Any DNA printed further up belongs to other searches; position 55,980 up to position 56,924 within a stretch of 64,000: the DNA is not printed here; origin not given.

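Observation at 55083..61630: Aminopropyl-transfer by-product operon that looks like a DHAP-shunt, not the canonical methionine salvage pathway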

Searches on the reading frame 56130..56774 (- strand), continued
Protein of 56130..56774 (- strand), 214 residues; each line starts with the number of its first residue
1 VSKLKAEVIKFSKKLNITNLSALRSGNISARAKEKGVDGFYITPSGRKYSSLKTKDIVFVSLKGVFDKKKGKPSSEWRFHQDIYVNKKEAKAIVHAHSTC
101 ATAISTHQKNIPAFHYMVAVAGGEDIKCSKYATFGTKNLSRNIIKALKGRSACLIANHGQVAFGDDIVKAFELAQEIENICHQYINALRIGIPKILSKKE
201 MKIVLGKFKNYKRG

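Call 51: search_dna_similar(query=window:56130-56774:-, collection=plasmids, mode=protein, max_rows=60, max_evalue=0.001, rows=spread)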
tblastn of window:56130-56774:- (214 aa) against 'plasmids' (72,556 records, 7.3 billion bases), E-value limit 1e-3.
Records with a match: 1298; places in all: 1542; records where one place covers at least 80% of the query: 700.
Best place of each record, by identity: <60% 1298.
By first word of the organism name: Klebsiella 492; Rhizobium 161; Enterobacter 101; Sinorhizobium 85; Escherichia 57; Citrobacter 36; Streptomyces 23; Paracoccus 18; Pantoea 16; Salmonella 14; and 128 more.
By predicted mobility (MOB-suite, as given by PLSDB): conjugative 540; non-mobilizable 482; mobilizable 276.
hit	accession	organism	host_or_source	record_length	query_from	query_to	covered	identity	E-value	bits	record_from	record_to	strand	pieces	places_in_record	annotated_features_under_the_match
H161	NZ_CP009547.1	Burkholderia sp. 2002721687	water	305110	8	211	95%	48.0%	1e-56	199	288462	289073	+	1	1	class II aldolase/adducin family protein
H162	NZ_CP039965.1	Pseudorhodobacter turbinis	single bacterial isolate,Turban shell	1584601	4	213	98%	40.5%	5e-49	177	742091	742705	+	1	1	record has no annotation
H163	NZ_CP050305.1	Rhizobium lusitanum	Oxytropis pumilio,cell culture,root ...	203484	25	211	87%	44.9%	1e-44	165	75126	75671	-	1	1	class II aldolase/adducin family protein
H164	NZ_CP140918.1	Sinorhizobium medicae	Medicago lupulina,whole organism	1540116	4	214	99%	38.9%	1e-51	185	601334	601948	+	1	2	none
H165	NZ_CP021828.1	Sinorhizobium meliloti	Medicago truncatula,Single Cell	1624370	4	214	99%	38.9%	1e-50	182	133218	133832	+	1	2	none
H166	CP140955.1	Sinorhizobium meliloti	Medicago lupulina,whole organism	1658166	4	214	99%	38.9%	2e-50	182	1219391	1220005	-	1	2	class II aldolase/adducin family protein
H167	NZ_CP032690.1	Rhizobium sp. CCGE532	Phaseolus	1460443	5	214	98%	39.0%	7e-51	183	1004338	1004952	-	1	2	record has no annotation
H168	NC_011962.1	Cereibacter sphaeroides KD131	-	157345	4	211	97%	38.9%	6e-44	163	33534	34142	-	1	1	L-fuculose-phosphate aldolase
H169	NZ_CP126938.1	Escherichia coli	Gallus gallus,liver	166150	3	185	86%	38.0%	3e-31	126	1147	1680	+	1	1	none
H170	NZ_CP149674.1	Clostridioides difficile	Dog,single cell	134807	1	202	94%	31.2%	5e-23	103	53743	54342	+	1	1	class II aldolase/adducin family protein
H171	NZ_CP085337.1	Haladaptatus halobius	cell culture,saline soil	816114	5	210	96%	28.5%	1e-20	96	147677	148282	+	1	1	class II aldolase/adducin family protein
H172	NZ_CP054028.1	Rhizobium hidalgonense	Pisum sativum l. (pea),Pure culture,Pea ...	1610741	2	208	97%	27.6%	4e-11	69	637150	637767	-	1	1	record has no annotation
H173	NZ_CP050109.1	Rhizobium leguminosarum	Trifolium repens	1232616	2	208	97%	27.2%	5e-13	74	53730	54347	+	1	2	record has no annotation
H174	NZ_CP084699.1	Rhizobium ruizarguesonis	Pisum sativum L.,Cell culture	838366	2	208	97%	27.2%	2e-12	72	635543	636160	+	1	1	aldolase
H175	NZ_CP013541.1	Rhizobium phaseoli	Phaseolus vulgaris,Whole ...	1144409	2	208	97%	27.2%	2e-12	72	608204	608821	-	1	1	record has no annotation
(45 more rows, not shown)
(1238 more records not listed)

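Call 52: get_annotated_region(hit=H1, flank=5000)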
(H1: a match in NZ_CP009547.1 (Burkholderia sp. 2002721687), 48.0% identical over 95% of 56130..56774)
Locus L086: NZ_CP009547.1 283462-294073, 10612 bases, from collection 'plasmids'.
description: Burkholderia sp. 2002721687 plasmid pBTU, complete sequence
organism: Burkholderia sp. 2002721687 (NCBI taxid 1468409)
taxonomy: Bacteria; Pseudomonadota; Betaproteobacteria; Burkholderiales; Burkholderiaceae; Burkholderia; Burkholderia sp. 2002721687
host: -; source: water; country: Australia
typing (MOB-suite, as given by PLSDB): conjugative; replicon rep_cluster_523; relaxase MOBF; mating-pair formation MPF_F
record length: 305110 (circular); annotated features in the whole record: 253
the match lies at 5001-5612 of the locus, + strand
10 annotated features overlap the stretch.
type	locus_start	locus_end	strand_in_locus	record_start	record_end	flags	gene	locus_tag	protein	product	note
CDS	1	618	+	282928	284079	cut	-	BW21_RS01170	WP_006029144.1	ABC transporter ATP-binding protein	-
CDS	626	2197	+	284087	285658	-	-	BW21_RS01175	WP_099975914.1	FGGY-family carbohydrate kinase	GO:0016310 - phosphorylation [Evidence IEA]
CDS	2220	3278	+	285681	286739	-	-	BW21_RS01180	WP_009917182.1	2-hydroxyacid dehydrogenase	-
CDS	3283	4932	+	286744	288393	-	-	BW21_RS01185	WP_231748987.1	glycerol-3-phosphate dehydrogenase/oxidase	-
CDS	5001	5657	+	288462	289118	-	-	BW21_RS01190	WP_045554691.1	class II aldolase/adducin family protein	-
CDS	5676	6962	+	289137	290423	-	-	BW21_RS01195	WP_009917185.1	FGGY-family carbohydrate kinase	-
CDS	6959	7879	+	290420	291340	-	-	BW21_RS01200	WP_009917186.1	TIGR01459 family HAD-type hydrolase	-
CDS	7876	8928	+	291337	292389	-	-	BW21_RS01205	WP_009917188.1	class II aldolase/adducin family protein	-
CDS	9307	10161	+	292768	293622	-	-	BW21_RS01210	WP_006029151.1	glycerol-3-phosphate dehydrogenase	GO:0006072 - glycerol-3-phosphate metabolic process [Evidence IEA]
CDS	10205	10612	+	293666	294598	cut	-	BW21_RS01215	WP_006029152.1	TIM barrel protein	-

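Call 53: get_annotated_region(hit=H6, flank=5000)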
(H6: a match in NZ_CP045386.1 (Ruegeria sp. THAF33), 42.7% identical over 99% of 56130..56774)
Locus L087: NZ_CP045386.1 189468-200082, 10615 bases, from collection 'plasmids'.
description: Ruegeria sp. THAF33 plasmid pTHAF33_b, complete sequence
organism: Ruegeria sp. THAF33 (NCBI taxid 2587853)
taxonomy: Bacteria; Pseudomonadota; Alphaproteobacteria; Rhodobacterales; Roseobacteraceae; Ruegeria; Ruegeria sp. THAF33
host: -; source: pure culture,Surface of a polyethylene microplastic particle present in tank 6 of a marine aquarium ...; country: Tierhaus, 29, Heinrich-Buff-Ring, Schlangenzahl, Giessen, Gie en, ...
typing (MOB-suite, as given by PLSDB): mobilizable; relaxase MOBQ
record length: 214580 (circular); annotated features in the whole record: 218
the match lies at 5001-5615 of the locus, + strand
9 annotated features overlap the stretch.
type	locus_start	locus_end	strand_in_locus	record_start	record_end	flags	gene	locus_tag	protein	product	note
CDS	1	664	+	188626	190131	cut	-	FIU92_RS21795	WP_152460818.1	sugar ABC transporter ATP-binding protein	-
CDS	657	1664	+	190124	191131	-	-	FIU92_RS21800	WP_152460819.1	ABC transporter permease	GO:0008643 - carbohydrate transport [Evidence IEA]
CDS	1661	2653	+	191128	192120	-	-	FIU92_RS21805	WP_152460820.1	ABC transporter permease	GO:0008643 - carbohydrate transport [Evidence IEA]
CDS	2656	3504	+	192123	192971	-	-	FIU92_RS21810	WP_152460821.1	sugar phosphate isomerase/epimerase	-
CDS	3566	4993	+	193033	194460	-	-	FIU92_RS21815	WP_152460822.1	FGGY family carbohydrate kinase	GO:0005975 - carbohydrate metabolic process [Evidence IEA]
CDS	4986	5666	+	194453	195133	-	-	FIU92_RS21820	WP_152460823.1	class II aldolase/adducin family protein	-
CDS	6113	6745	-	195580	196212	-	-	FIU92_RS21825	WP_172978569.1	TetR/AcrR family transcriptional regulator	GO:0006355 - regulation of DNA-templated transcription [Evidence IEA]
CDS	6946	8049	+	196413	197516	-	-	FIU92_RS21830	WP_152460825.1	efflux RND transporter periplasmic adaptor subunit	GO:0006810 - transport [Evidence IEA]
CDS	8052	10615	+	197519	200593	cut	-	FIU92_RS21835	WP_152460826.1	efflux RND transporter permease subunit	-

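Call 54: get_annotated_region(hit=H12, flank=5000)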
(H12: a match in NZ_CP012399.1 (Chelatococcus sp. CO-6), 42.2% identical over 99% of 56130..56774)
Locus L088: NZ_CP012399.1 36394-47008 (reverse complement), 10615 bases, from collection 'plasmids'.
description: Chelatococcus sp. CO-6 plasmid pCO-6, complete sequence
organism: Chelatococcus sp. CO-6 (NCBI taxid 1702325)
taxonomy: Bacteria; Pseudomonadota; Alphaproteobacteria; Hyphomicrobiales; Chelatococcaceae; Chelatococcus; Chelatococcus sp. CO-6
host: -; source: whole organism,Shengli Oilfield; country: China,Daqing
typing (MOB-suite, as given by PLSDB): non-mobilizable
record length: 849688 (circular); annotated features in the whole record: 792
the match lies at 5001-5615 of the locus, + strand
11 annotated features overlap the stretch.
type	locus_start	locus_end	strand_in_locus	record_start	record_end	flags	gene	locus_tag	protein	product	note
CDS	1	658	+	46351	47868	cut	-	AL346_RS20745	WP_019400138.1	sugar ABC transporter ATP-binding protein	-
CDS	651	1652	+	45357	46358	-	-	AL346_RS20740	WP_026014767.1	ABC transporter permease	GO:0008643 - carbohydrate transport [Evidence IEA]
CDS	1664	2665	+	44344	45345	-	-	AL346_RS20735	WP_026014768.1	ABC transporter permease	GO:0008643 - carbohydrate transport [Evidence IEA]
CDS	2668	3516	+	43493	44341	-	-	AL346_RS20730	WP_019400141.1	sugar phosphate isomerase/epimerase family protein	-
CDS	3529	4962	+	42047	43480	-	-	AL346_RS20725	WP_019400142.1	FGGY family carbohydrate kinase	GO:0005975 - carbohydrate metabolic process [Evidence IEA]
CDS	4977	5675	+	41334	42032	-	-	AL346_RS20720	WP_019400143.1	class II aldolase/adducin family protein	-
CDS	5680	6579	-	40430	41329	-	-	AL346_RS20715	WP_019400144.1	LysR substrate-binding domain-containing protein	-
CDS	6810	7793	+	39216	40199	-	-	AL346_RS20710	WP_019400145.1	TRAP transporter substrate-binding protein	-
CDS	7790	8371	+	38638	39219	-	-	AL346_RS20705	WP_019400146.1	TRAP transporter small permease subunit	-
CDS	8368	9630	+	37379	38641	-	-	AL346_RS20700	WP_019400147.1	TRAP transporter large permease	GO:0008643 - carbohydrate transport [Evidence IEA]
CDS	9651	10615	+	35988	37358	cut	-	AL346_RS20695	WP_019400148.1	Gfo/Idh/MocA family oxidoreductase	-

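Call 55: get_annotated_region(hit=H16, flank=5000)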
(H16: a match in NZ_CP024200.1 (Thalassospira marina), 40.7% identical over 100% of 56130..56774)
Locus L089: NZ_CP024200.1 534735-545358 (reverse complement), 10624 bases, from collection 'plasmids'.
description: Thalassospira marina strain CSC3H3 plasmid pCSC3H3, complete sequence
organism: Thalassospira marina (NCBI taxid 2048283)
taxonomy: Bacteria; Pseudomonadota; Alphaproteobacteria; Rhodospirillales; Thalassospiraceae; Thalassospira; Thalassospira marina
host: -; source: -; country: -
typing (MOB-suite, as given by PLSDB): non-mobilizable
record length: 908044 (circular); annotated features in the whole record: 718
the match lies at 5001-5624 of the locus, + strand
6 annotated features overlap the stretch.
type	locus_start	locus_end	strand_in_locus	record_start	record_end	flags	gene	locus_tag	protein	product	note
CDS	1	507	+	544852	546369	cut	-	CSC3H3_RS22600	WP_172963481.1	sugar ABC transporter ATP-binding protein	-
CDS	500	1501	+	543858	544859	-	-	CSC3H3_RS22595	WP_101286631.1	ABC transporter permease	GO:0008643 - carbohydrate transport [Evidence IEA]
CDS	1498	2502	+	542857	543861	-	-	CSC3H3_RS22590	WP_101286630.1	ABC transporter permease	GO:0008643 - carbohydrate transport [Evidence IEA]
CDS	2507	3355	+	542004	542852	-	-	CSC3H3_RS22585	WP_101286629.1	sugar phosphate isomerase/epimerase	-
CDS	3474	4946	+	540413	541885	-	-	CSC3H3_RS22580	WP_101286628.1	FGGY family carbohydrate kinase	GO:0005975 - carbohydrate metabolic process [Evidence IEA]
CDS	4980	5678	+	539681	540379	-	-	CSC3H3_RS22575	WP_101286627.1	class II aldolase/adducin family protein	-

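Call 74: search_protein_representatives(protein=window:56130-56774:-)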
Query: 214 residues. Proteins with E-value up to 0.001 (for the whole library): 6444; up to 1e-10: 2626; up to 1e-30: 212. The best 150 are listed.
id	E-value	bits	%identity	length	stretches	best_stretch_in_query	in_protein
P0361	1.2e-95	335.2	45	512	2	6-212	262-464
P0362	3.6e-84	297.8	66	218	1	6-214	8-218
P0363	1.6e-65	236.9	66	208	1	51-213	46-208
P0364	1.8e-58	213.9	50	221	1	4-211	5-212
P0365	1.6e-55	204.3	66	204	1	3-151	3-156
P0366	2.8e-55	203.5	50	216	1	15-212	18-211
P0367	5.0e-54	199.4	47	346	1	3-212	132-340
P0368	1.6e-52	194.5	49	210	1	5-214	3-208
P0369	3.9e-52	193.3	48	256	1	3-212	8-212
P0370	4.6e-52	193.0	40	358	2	14-212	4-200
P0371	5.6e-52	192.7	45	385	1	3-212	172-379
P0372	6.5e-52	192.5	48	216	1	4-213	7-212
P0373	1.7e-51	191.2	35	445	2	8-210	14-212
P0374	2.8e-50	187.2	48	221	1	8-211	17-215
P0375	9.4e-50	185.5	52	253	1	4-185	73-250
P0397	5.8e-45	169.8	45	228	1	5-211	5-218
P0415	7.1e-43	163.0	44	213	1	5-212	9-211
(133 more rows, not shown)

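Call 97: list_cluster_members(proteins=[window:56130-56774:-, window:55083-56123:-, window:56774-57904:-, window:57916-59118:-, window:59115-60185:-, window:60175-61062:-])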
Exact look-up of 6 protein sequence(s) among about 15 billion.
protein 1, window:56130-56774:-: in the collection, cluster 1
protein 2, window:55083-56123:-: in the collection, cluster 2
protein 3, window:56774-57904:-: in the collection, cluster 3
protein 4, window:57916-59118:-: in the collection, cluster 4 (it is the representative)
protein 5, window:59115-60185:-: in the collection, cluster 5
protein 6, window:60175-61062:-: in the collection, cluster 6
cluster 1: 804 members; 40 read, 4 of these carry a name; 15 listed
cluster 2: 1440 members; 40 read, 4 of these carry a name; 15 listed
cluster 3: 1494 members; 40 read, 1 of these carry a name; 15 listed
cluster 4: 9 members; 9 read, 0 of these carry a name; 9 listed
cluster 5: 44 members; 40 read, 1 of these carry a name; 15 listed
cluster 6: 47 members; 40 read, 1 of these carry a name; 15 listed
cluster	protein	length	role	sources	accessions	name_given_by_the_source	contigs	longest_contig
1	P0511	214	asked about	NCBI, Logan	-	-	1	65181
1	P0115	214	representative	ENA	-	-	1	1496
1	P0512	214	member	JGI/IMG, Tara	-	strand:- start:6776 stop:7420 length:645 start_codon:yes stop_codon:yes gene_type:complete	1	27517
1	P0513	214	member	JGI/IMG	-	L-fuculose-phosphate aldolase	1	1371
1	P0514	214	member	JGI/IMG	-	L-fuculose-phosphate aldolase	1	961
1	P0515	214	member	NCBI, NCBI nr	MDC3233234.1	class II aldolase/adducin family protein [Pelagibacteraceae bacterium]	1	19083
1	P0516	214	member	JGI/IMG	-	-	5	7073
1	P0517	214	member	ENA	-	-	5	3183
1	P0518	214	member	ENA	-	-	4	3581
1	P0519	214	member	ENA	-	-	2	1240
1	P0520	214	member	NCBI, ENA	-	-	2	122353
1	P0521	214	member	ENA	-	-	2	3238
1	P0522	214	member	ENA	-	-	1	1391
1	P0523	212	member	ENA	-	-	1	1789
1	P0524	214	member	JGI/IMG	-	-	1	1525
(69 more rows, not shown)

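Call 100: find_encoding_contigs(protein=P0362, flank=6000, max_places=3)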
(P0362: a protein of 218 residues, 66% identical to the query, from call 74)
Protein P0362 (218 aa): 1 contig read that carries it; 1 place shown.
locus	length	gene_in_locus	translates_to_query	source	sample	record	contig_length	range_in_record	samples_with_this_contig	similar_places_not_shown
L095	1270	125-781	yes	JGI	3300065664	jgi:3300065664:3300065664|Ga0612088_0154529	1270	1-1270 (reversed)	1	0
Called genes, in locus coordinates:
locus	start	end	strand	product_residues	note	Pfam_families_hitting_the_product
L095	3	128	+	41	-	?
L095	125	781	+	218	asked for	PF00596:Aldolase_II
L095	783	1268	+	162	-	?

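Call 101: find_encoding_contigs(protein=P0368, flank=5000, max_places=2)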
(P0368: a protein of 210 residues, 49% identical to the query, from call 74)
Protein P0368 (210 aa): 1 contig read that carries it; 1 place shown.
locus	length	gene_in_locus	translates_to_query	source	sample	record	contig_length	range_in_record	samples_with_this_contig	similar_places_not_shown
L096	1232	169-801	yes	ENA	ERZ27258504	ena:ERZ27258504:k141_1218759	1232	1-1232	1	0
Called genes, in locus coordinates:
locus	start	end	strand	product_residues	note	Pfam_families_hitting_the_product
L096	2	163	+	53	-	?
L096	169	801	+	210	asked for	PF00596:Aldolase_II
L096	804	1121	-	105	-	PF06071:YchF-GTPase_C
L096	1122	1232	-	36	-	?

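Call 102: find_encoding_contigs(protein=P0374, flank=5000, max_places=2)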
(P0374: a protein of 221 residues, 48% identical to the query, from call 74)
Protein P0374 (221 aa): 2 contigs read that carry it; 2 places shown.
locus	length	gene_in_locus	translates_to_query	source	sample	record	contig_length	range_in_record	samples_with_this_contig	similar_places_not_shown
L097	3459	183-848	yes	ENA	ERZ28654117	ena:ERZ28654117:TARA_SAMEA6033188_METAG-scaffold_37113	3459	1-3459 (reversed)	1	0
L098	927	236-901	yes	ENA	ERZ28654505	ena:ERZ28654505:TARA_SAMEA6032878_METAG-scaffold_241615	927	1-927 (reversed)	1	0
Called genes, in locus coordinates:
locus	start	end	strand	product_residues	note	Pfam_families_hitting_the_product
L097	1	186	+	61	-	?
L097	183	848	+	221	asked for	PF00596:Aldolase_II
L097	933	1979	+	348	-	PF01008:IF-2B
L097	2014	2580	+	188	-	PF02630:SCO1-SenC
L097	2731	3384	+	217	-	PF01467:CTP_transf_like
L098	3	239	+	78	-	?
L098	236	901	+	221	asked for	PF00596:Aldolase_II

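Call 103: find_encoding_contigs(protein=P0364, flank=5000, max_places=2)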
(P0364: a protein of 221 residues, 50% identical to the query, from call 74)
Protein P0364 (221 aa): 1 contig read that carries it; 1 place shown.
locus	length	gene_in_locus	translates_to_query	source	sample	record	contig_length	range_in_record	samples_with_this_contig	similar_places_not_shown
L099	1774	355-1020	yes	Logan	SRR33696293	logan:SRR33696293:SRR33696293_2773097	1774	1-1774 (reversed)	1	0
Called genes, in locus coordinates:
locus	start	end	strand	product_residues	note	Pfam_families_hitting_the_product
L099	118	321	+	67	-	PF01165:Ribosomal_S21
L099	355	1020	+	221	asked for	PF00596:Aldolase_II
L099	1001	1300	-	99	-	-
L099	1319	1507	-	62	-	-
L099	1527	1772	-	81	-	?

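Call 105: find_encoding_contigs(protein=P0397, flank=5000, max_places=2)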
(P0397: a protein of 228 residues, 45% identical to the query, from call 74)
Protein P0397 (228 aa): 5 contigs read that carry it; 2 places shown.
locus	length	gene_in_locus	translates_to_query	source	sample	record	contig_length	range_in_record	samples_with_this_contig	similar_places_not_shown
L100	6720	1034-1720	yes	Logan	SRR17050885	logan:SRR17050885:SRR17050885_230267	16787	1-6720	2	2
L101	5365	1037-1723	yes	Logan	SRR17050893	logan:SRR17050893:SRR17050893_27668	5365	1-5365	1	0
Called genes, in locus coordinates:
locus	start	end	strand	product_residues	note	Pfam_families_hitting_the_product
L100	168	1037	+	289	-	PF01048:PNP_UDP_1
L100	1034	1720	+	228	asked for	PF00596:Aldolase_II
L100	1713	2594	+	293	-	PF01040:UbiA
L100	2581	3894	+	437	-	PF01565:FAD_binding_4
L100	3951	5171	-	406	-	PF12832:MFS_1_like (weak), PF05977:MFS_3 (faint), PF07690:MFS_1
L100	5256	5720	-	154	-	-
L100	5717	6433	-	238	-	PF13442:Cytochrome_CBB3, PF00034:Cytochrom_C, PF13442:Cytochrome_CBB3 (weak)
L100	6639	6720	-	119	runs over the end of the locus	PF03927:NapD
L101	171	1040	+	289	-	PF01048:PNP_UDP_1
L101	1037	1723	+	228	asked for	PF00596:Aldolase_II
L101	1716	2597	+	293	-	PF01040:UbiA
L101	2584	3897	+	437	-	PF01565:FAD_binding_4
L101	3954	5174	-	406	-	PF12832:MFS_1_like (weak), PF05977:MFS_3 (faint), PF07690:MFS_1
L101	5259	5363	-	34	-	?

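Call 106: find_encoding_contigs(protein=P0415, flank=5000, max_places=2)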
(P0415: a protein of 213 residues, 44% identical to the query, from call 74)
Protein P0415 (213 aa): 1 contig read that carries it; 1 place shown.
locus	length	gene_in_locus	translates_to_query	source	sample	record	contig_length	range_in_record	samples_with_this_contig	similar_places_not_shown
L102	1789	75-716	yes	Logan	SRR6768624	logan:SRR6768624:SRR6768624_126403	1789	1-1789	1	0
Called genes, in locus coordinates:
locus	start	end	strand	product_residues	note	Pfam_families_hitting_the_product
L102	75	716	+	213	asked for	PF00596:Aldolase_II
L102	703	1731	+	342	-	PF00596:Aldolase_II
